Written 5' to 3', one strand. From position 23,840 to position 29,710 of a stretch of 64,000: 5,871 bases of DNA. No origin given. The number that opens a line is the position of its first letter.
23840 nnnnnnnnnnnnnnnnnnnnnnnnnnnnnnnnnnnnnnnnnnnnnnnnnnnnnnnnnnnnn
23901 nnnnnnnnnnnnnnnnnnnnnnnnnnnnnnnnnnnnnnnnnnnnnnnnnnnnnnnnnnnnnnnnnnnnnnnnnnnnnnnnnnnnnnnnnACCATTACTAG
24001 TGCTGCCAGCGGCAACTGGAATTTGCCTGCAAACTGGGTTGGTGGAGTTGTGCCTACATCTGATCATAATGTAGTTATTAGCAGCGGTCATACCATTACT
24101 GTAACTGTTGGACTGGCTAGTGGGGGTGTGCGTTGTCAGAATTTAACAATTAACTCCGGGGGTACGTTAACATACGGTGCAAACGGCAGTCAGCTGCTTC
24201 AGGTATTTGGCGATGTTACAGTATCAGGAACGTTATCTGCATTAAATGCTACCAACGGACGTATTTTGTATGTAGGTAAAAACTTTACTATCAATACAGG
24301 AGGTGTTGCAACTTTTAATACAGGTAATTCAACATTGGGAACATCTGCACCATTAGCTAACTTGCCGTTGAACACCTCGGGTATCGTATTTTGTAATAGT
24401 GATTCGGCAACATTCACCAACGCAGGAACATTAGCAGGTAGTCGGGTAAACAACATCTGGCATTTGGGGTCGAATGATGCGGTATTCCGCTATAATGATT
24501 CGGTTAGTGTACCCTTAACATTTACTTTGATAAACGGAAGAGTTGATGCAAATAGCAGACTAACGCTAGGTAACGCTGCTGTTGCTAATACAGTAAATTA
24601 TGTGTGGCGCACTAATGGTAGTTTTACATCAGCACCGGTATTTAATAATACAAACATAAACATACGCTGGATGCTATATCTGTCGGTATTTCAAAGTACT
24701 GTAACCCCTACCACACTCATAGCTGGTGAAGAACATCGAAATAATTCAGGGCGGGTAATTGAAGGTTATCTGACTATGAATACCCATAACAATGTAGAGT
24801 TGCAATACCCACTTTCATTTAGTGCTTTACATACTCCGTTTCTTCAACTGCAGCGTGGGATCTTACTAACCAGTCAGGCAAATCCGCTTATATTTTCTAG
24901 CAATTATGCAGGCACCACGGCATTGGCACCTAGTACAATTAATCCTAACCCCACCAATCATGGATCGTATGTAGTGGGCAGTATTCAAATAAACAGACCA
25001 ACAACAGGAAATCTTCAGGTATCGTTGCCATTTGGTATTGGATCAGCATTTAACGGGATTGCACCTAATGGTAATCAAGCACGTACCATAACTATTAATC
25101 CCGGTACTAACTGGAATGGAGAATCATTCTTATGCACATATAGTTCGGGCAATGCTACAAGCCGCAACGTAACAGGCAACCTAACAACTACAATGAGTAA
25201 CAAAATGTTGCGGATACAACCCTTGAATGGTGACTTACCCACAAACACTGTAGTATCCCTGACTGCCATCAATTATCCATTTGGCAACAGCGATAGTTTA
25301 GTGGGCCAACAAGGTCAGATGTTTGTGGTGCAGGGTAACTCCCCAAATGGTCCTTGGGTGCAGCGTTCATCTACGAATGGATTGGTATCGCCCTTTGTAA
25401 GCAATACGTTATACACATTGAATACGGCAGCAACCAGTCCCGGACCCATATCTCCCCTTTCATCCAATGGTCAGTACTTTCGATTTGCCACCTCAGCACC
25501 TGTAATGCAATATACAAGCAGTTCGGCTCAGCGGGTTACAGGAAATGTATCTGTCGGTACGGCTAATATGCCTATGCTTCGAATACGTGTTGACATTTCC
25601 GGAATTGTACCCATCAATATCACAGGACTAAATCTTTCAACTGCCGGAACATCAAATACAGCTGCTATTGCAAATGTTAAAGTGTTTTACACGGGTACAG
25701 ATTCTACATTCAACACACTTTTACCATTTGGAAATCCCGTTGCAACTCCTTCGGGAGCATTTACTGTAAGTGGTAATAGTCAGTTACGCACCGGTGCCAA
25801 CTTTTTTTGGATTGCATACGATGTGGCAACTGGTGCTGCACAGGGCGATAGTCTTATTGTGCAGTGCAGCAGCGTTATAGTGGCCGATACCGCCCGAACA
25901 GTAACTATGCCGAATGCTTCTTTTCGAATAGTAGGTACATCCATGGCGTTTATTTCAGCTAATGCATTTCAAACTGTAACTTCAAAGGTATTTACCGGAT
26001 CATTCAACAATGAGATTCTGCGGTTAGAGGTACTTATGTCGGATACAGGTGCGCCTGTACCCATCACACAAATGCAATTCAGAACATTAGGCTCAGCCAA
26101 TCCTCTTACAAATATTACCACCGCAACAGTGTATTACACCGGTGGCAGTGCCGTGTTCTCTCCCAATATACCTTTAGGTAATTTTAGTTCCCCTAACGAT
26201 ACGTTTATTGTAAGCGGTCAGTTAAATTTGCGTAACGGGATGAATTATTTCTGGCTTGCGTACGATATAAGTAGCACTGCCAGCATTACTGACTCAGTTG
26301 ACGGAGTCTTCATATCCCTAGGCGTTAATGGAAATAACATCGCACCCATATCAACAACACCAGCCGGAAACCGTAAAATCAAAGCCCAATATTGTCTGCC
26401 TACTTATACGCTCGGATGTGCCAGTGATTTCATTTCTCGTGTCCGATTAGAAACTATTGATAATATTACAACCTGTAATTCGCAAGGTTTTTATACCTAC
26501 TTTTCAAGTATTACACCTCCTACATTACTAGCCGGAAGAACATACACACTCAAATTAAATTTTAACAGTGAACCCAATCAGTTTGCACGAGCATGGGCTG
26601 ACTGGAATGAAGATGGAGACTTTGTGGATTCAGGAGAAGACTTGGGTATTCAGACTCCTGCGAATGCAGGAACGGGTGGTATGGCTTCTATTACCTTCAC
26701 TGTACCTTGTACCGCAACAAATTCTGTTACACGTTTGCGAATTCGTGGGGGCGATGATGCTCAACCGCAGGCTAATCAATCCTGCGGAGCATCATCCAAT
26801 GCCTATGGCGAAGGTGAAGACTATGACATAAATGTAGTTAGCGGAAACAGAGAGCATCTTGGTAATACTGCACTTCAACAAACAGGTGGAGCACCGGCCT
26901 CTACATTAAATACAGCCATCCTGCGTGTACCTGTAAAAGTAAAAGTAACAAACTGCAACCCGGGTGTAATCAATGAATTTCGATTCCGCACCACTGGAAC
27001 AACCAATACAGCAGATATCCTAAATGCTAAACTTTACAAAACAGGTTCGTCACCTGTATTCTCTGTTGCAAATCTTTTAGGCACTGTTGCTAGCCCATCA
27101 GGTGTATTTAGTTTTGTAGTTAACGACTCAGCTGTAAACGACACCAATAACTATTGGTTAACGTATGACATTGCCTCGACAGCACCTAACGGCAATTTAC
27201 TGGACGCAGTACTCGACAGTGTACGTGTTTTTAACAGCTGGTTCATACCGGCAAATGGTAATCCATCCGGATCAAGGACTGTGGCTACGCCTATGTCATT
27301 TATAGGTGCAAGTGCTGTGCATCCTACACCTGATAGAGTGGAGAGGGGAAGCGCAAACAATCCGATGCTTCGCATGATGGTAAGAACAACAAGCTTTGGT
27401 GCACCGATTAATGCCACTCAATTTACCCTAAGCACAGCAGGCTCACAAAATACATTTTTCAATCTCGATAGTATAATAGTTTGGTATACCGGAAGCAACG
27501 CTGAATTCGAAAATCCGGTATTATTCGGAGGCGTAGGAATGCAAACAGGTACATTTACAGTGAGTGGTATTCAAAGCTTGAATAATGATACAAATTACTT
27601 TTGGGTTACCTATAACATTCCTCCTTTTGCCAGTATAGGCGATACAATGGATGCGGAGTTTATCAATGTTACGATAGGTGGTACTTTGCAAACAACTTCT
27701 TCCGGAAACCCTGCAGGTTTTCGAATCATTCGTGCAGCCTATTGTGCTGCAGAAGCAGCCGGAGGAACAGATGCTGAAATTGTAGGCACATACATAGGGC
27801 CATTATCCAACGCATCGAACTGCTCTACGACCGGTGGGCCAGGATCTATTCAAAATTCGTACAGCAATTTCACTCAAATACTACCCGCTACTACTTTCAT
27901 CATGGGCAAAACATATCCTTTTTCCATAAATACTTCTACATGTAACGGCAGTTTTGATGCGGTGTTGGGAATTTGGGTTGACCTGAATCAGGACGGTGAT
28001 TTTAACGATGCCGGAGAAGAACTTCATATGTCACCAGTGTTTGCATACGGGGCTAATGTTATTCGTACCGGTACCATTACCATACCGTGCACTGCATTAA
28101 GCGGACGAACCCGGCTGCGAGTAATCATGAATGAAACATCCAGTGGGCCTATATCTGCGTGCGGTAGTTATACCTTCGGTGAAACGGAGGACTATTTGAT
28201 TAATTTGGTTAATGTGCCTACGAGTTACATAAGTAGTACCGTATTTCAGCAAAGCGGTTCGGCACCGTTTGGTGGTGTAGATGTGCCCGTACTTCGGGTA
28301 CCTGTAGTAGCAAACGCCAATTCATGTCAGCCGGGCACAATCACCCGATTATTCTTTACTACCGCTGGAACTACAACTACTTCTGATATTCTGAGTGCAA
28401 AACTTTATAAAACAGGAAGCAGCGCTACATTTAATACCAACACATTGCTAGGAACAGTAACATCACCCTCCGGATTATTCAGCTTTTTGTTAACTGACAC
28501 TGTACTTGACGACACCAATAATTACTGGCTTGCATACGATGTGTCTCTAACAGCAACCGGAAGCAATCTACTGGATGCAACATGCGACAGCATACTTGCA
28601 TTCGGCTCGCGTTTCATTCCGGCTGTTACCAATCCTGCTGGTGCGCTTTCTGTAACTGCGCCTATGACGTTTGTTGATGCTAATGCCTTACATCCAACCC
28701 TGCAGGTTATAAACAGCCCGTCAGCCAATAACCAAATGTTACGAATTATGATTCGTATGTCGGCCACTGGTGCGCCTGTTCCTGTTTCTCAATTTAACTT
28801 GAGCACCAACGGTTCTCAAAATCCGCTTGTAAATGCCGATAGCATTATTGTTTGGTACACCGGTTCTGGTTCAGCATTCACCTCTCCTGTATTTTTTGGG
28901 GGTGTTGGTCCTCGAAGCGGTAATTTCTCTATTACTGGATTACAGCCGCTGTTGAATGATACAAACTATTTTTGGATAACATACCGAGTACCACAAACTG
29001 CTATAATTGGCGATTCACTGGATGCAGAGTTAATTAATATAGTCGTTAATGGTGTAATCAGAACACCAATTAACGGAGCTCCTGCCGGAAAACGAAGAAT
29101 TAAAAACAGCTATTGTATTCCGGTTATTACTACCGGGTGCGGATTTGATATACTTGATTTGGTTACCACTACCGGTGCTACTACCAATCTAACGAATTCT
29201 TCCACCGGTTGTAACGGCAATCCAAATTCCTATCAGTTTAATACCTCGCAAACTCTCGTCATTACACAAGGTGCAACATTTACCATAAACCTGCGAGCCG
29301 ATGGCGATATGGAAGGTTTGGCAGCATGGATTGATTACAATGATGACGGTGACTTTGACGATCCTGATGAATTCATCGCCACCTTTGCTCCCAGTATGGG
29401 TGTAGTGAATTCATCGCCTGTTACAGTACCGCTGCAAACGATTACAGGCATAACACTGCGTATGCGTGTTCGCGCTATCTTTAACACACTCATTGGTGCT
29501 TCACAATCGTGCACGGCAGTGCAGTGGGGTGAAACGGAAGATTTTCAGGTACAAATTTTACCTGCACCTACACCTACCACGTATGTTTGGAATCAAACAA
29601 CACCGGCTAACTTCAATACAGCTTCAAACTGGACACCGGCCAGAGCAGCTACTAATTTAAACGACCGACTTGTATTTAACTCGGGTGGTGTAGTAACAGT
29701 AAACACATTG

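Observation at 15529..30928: Head-to-tail pair of ~2,540-aa paralogous T9SS cargo proteins built from GEVED-type domains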

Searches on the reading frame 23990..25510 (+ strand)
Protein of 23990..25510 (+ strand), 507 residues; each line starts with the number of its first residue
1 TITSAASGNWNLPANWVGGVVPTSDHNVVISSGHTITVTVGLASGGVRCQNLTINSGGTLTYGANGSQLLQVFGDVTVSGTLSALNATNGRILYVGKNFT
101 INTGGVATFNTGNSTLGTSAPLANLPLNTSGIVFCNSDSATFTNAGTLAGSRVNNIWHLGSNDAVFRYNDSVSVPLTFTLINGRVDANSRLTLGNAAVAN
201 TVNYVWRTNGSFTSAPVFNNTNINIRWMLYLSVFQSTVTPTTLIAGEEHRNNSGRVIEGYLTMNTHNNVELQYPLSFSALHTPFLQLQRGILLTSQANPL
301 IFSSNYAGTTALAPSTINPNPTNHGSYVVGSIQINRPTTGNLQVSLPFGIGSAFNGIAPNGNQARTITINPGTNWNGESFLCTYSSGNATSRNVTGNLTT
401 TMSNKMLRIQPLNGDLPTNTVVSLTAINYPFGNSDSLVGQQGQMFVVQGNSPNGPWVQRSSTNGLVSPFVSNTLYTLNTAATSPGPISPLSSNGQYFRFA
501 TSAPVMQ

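Call 90: search_protein_families(library=ncbifam, proteins=[window:23990-25510:+], max_evalue=0.1)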
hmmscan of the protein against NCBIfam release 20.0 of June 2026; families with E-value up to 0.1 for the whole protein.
window:23990-25510:+ (507 aa): 1 family
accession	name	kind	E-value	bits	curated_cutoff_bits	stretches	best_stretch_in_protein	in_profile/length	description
NF052337.1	tail_tube_6XGR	equivalog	0.0021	17.5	60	1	75-145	62-135/245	phage tail tube protein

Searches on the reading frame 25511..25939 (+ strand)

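Call 89: search_protein_families(library=pfam, proteins=[window:25511-25939:+], max_evalue=0.01)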
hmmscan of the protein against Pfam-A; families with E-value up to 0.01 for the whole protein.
window:25511-25939:+ (143 aa): 1 family
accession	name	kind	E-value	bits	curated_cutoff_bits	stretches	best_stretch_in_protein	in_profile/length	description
PF14873.11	BNR_assoc_N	-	6.4e-11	42.6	25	1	13-125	13-150/153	N-terminal domain of BNR-repeat neuraminidase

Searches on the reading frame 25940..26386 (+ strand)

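Call 89: search_protein_families(library=pfam, proteins=[window:25940-26386:+], max_evalue=0.01)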
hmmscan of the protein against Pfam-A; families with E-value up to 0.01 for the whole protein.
window:25940-26386:+ (149 aa): 1 family
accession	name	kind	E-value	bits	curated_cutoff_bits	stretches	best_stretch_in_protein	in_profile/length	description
PF14873.11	BNR_assoc_N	-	2.1e-10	40.9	25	1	15-121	11-141/153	N-terminal domain of BNR-repeat neuraminidase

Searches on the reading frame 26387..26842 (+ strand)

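Call 89: search_protein_families(library=pfam, proteins=[window:26387-26842:+], max_evalue=0.01)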
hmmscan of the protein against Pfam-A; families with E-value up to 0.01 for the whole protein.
window:26387-26842:+ (152 aa): 1 family
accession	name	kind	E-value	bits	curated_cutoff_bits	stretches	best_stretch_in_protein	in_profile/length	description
PF20009.4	GEVED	-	5.6e-16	59.6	24.4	1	68-149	3-78/78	GEVED domain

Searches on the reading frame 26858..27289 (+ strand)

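Call 89: search_protein_families(library=pfam, proteins=[window:26858-27289:+], max_evalue=0.01)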
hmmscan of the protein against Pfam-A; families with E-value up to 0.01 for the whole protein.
window:26858-27289:+ (144 aa): 1 family
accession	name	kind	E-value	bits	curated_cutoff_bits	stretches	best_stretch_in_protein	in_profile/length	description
PF14873.11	BNR_assoc_N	-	0.0014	18.8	25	1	28-70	25-69/153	N-terminal domain of BNR-repeat neuraminidase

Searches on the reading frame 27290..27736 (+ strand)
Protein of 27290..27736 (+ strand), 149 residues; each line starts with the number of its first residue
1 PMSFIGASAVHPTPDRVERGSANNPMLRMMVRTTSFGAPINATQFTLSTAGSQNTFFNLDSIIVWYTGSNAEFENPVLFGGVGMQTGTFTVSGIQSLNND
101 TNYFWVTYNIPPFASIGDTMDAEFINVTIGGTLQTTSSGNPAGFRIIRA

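Call 89: search_protein_families(library=pfam, proteins=[window:27290-27736:+], max_evalue=0.01)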
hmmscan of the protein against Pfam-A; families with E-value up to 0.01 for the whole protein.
window:27290-27736:+ (149 aa): 1 family
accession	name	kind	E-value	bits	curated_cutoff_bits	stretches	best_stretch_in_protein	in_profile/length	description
PF14873.11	BNR_assoc_N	-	5e-09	36.5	25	1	20-131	16-151/153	N-terminal domain of BNR-repeat neuraminidase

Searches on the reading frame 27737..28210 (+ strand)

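Call 89: search_protein_families(library=pfam, proteins=[window:27737-28210:+], max_evalue=0.01)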
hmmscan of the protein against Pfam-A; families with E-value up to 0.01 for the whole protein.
window:27737-28210:+ (158 aa): 1 family
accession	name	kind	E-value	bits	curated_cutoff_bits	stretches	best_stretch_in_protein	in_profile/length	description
PF20009.4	GEVED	-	1.1e-20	74.7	24.4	1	77-156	2-78/78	GEVED domain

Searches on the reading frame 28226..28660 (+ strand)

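Call 89: search_protein_families(library=pfam, proteins=[window:28226-28660:+], max_evalue=0.01)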
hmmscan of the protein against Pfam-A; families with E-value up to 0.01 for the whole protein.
window:28226-28660:+ (145 aa): 1 family
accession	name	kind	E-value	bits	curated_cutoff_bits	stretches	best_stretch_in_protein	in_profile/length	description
PF14873.11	BNR_assoc_N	-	0.0018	18.4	25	1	21-73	21-71/153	N-terminal domain of BNR-repeat neuraminidase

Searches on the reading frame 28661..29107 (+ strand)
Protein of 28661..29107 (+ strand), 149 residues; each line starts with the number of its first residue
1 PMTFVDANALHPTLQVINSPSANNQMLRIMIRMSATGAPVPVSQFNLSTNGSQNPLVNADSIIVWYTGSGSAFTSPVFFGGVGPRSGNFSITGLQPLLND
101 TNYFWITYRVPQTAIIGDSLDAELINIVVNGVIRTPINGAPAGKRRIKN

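Call 89: search_protein_families(library=pfam, proteins=[window:28661-29107:+], max_evalue=0.01)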
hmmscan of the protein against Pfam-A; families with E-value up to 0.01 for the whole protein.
window:28661-29107:+ (149 aa): 1 family
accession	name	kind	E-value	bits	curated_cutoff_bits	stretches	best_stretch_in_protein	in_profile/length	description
PF14873.11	BNR_assoc_N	-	4.3e-07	30.2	25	1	21-131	17-151/153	N-terminal domain of BNR-repeat neuraminidase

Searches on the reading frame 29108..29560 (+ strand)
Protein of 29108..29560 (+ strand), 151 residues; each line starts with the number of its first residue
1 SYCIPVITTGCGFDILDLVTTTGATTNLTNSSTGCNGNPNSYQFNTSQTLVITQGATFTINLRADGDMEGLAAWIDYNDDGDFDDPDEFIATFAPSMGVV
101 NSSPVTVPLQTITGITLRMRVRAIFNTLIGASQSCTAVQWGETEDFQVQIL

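Call 89: search_protein_families(library=pfam, proteins=[window:29108-29560:+], max_evalue=0.01)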
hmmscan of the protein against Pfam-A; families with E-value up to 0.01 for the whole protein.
window:29108-29560:+ (151 aa): 1 family
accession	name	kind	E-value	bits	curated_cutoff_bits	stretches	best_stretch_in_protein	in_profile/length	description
PF20009.4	GEVED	-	7.5e-17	62.4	24.4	1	71-149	2-78/78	GEVED domain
